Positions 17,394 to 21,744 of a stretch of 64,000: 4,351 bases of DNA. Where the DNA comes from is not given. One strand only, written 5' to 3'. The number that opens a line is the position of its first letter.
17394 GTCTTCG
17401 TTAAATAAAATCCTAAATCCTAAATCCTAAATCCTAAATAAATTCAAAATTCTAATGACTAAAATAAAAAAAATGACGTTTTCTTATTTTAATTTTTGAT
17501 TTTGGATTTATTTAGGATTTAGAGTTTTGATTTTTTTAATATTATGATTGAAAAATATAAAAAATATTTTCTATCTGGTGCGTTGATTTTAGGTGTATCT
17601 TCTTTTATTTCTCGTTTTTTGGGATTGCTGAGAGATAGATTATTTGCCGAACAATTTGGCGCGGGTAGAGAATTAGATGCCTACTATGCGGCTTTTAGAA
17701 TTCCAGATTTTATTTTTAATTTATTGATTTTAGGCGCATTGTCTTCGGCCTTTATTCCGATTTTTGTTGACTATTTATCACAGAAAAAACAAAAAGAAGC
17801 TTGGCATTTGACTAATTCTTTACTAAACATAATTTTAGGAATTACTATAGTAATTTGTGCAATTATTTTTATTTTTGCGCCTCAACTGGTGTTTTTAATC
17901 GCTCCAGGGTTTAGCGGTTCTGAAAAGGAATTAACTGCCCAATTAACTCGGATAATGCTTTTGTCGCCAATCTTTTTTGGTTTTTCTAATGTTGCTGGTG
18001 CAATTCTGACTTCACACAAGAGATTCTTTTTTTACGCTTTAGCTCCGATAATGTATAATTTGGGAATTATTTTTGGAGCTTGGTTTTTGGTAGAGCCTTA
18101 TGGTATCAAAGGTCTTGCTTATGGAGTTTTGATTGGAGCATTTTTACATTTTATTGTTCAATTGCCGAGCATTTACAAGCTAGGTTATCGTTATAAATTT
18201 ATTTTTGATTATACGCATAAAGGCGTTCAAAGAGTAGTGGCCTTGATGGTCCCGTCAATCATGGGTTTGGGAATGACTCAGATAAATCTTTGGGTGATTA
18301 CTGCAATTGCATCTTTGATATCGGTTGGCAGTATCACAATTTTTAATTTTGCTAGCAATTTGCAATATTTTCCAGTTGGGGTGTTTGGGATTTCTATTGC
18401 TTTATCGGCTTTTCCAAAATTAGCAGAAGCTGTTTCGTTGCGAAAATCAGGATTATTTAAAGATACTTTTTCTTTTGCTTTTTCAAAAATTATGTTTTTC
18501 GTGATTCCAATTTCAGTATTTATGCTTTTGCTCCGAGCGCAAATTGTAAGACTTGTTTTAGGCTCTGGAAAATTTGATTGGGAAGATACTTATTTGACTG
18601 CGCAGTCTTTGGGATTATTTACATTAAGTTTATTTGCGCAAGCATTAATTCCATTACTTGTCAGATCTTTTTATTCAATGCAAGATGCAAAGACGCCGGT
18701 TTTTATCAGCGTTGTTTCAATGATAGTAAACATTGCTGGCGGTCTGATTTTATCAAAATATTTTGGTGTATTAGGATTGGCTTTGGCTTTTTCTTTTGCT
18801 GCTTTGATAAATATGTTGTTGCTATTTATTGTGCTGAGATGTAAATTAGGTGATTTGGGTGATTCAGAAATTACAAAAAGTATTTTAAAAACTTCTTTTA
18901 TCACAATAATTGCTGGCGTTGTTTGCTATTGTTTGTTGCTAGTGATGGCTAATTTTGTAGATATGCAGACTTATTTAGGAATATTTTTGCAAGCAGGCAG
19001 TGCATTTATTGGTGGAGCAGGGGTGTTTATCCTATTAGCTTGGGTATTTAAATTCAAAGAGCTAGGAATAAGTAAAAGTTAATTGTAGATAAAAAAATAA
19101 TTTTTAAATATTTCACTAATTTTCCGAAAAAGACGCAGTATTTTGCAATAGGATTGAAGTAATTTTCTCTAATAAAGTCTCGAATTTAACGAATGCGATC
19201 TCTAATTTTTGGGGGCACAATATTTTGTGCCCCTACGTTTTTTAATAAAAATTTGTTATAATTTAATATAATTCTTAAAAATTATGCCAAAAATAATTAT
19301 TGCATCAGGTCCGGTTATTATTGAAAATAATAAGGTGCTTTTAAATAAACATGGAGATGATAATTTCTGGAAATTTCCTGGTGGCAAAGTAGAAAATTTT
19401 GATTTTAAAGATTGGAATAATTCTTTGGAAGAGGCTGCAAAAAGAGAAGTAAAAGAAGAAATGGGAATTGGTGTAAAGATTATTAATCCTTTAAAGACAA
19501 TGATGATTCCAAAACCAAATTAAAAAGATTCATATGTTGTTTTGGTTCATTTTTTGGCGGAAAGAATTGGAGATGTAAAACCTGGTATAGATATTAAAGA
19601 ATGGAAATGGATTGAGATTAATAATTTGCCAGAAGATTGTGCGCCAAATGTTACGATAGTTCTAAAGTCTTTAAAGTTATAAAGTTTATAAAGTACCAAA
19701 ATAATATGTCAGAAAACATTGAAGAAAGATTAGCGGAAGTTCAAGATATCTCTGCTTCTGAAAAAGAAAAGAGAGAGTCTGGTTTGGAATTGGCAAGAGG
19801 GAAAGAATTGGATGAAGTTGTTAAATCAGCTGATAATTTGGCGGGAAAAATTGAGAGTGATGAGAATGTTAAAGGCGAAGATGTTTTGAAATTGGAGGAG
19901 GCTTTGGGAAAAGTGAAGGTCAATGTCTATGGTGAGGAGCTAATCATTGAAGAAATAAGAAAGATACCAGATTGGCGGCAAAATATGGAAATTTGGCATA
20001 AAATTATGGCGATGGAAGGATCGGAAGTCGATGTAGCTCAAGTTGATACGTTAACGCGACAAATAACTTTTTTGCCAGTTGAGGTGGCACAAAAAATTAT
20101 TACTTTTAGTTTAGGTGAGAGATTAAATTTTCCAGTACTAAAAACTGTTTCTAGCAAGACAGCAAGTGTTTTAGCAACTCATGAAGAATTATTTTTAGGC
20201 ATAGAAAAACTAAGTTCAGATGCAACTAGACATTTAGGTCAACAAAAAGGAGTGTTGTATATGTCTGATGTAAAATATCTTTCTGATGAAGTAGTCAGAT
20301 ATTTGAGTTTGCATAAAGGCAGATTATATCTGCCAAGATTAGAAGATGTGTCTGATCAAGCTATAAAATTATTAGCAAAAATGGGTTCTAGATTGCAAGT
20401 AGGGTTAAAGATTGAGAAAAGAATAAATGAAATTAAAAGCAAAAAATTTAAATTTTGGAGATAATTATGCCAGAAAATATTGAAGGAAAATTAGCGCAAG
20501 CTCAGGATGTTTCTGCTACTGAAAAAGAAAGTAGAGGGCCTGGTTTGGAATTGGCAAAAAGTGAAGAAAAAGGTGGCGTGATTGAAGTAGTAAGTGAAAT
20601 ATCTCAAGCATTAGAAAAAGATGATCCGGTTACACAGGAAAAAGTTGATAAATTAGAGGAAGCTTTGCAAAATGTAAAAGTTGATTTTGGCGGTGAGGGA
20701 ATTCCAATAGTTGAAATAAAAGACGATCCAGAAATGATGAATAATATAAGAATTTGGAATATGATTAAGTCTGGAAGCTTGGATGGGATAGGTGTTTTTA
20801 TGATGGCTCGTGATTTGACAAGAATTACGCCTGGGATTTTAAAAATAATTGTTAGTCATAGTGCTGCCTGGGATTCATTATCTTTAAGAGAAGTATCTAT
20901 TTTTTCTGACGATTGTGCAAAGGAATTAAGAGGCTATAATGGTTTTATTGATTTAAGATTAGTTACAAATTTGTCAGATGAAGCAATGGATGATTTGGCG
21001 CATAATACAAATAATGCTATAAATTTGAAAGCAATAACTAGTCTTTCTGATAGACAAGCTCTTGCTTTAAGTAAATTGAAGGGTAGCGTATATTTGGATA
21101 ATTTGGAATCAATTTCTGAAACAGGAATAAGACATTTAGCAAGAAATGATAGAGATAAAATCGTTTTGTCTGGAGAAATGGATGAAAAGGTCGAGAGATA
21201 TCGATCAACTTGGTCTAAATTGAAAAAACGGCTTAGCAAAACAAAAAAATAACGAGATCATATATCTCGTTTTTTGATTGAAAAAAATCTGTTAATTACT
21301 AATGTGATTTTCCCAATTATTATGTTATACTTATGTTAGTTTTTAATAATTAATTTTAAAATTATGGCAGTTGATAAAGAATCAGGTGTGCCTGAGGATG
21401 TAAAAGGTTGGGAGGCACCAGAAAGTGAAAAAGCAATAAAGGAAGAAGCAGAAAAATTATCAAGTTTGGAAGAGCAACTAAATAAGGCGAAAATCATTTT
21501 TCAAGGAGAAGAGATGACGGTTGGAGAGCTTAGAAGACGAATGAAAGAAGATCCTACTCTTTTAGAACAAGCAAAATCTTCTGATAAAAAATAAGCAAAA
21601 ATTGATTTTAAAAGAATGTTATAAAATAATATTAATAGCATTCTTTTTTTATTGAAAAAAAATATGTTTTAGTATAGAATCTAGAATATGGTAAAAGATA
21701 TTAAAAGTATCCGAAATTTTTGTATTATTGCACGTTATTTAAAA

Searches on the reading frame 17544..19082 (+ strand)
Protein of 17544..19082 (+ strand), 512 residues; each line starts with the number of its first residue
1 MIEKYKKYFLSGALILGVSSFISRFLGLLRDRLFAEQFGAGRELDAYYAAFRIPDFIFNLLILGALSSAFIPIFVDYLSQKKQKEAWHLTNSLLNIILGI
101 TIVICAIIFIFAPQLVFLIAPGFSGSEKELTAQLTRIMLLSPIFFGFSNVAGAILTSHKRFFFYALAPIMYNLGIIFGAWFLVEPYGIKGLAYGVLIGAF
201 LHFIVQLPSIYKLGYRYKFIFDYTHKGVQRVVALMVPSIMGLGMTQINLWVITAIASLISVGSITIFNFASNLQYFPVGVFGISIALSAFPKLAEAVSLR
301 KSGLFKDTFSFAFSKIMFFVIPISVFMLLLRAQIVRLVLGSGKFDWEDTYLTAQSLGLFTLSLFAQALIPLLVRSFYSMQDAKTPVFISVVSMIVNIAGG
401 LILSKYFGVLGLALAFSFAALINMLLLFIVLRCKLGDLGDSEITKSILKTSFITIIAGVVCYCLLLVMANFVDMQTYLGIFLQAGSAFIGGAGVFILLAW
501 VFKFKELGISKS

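Call 13: search_protein_families(library=pfam, proteins=[window:17544-19082:+], max_evalue=0.001)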
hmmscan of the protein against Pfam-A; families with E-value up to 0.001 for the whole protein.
window:17544-19082:+ (512 aa): 2 families
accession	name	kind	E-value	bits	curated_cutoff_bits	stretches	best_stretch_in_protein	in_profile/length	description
PF03023.19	MurJ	-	7.6e-101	338.4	27.4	1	35-476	2-445/451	Lipid II flippase MurJ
PF01554.23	MatE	-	1.6e-06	28.4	24.9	1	31-161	16-141/161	MatE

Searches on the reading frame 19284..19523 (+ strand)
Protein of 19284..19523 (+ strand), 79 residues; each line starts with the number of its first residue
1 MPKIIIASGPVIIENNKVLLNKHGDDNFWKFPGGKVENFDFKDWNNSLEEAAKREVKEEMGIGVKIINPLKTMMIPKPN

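Call 13: search_protein_families(library=pfam, proteins=[window:19284-19523:+], max_evalue=0.001)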
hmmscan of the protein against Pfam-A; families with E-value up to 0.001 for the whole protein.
window:19284-19523:+ (79 aa): 1 family
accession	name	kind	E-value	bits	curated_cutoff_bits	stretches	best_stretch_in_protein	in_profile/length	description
PF00293.34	NUDIX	-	1.1e-09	38.8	21.1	1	11-71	8-67/134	NUDIX domain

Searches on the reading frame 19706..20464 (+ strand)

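Call 7: search_protein_families(library=pfam, proteins=[window:19706-20464:+], max_evalue=1)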
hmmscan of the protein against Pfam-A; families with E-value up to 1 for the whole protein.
window:19706-20464:+ (252 aa): 0 families

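Call 16: search_protein_families(library=ncbifam, proteins=[window:19706-20464:+], max_evalue=1)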
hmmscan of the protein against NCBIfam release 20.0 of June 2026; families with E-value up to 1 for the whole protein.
window:19706-20464:+ (252 aa): 0 families

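Call 17: search_protein_families(library=padloc, proteins=[window:19706-20464:+], max_evalue=1)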
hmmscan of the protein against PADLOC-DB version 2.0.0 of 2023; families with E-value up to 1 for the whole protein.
window:19706-20464:+ (252 aa): 0 families

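Call 72: search_protein_families(library=phrogs, proteins=[window:19706-20464:+], max_evalue=0.1)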
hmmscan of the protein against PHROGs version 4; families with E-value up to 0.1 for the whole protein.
window:19706-20464:+ (252 aa): 1 family
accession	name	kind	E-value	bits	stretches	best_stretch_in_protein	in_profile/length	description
phrog_7254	-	unknown function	0.082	13.8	0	85-123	16-53/88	-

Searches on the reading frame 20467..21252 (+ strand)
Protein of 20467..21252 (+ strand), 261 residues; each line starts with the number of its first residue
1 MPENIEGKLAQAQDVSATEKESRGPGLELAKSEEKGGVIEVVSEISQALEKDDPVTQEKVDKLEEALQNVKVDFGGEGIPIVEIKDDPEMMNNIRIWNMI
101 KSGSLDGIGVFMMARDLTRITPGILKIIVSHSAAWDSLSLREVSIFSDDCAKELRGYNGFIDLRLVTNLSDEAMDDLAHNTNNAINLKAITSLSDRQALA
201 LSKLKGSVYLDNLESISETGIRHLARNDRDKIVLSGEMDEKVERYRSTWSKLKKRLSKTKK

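Call 7: search_protein_families(library=pfam, proteins=[window:20467-21252:+], max_evalue=1)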
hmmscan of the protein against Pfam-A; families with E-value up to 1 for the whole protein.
window:20467-21252:+ (261 aa): 2 families
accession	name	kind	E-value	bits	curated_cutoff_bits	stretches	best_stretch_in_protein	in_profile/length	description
PF20694.2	TRADD-like_N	-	0.019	15.2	23.7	1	58-110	2-61/69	TRADD-like N-terminal domain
PF16790.10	Phage_clamp_A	-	0.029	15.2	27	1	178-217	103-142/144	Bacteriophage clamp loader A subunit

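Call 16: search_protein_families(library=ncbifam, proteins=[window:20467-21252:+], max_evalue=1)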
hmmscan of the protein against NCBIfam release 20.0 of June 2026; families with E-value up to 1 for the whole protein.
window:20467-21252:+ (261 aa): 2 families
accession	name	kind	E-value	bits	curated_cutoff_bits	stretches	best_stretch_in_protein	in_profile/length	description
TIGR03761.1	ICE_PFL4669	equivalog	0.077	12.5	110.7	1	37-73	39-75/216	PFL_4669 family integrating conjugative element protein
NF052413.1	NOV1T2S5_fam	equivalog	0.11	12.2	200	1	89-128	51-90/171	NOV1T2S5 family terpene biosynthesis-related protein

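Call 17: search_protein_families(library=padloc, proteins=[window:20467-21252:+], max_evalue=1)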
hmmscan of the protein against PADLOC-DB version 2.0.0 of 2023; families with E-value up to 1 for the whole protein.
window:20467-21252:+ (261 aa): 0 families

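Call 72: search_protein_families(library=phrogs, proteins=[window:20467-21252:+], max_evalue=0.1)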
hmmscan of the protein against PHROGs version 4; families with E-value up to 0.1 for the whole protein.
window:20467-21252:+ (261 aa): 0 families

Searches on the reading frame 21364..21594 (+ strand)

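Call 7: search_protein_families(library=pfam, proteins=[window:21364-21594:+], max_evalue=1)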
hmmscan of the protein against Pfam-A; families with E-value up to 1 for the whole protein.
window:21364-21594:+ (76 aa): 0 families

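Call 16: search_protein_families(library=ncbifam, proteins=[window:21364-21594:+], max_evalue=1)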
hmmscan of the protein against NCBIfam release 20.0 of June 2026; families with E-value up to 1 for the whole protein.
window:21364-21594:+ (76 aa): 1 family
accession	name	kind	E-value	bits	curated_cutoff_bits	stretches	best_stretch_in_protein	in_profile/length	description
TIGR03841.1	F420_Rv3093c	subfamily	0.057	12.8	213.65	1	13-65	95-147/298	LLM class F420-dependent oxidoreductase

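Call 17: search_protein_families(library=padloc, proteins=[window:21364-21594:+], max_evalue=1)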
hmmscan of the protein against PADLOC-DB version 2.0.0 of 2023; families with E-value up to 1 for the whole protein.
window:21364-21594:+ (76 aa): 0 families

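Call 72: search_protein_families(library=phrogs, proteins=[window:21364-21594:+], max_evalue=0.1)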
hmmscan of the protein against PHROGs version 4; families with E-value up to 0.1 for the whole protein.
window:21364-21594:+ (76 aa): 1 family
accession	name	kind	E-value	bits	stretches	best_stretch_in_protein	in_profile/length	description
phrog_9843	-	unknown function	0.051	14.5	1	16-43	39-66/66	-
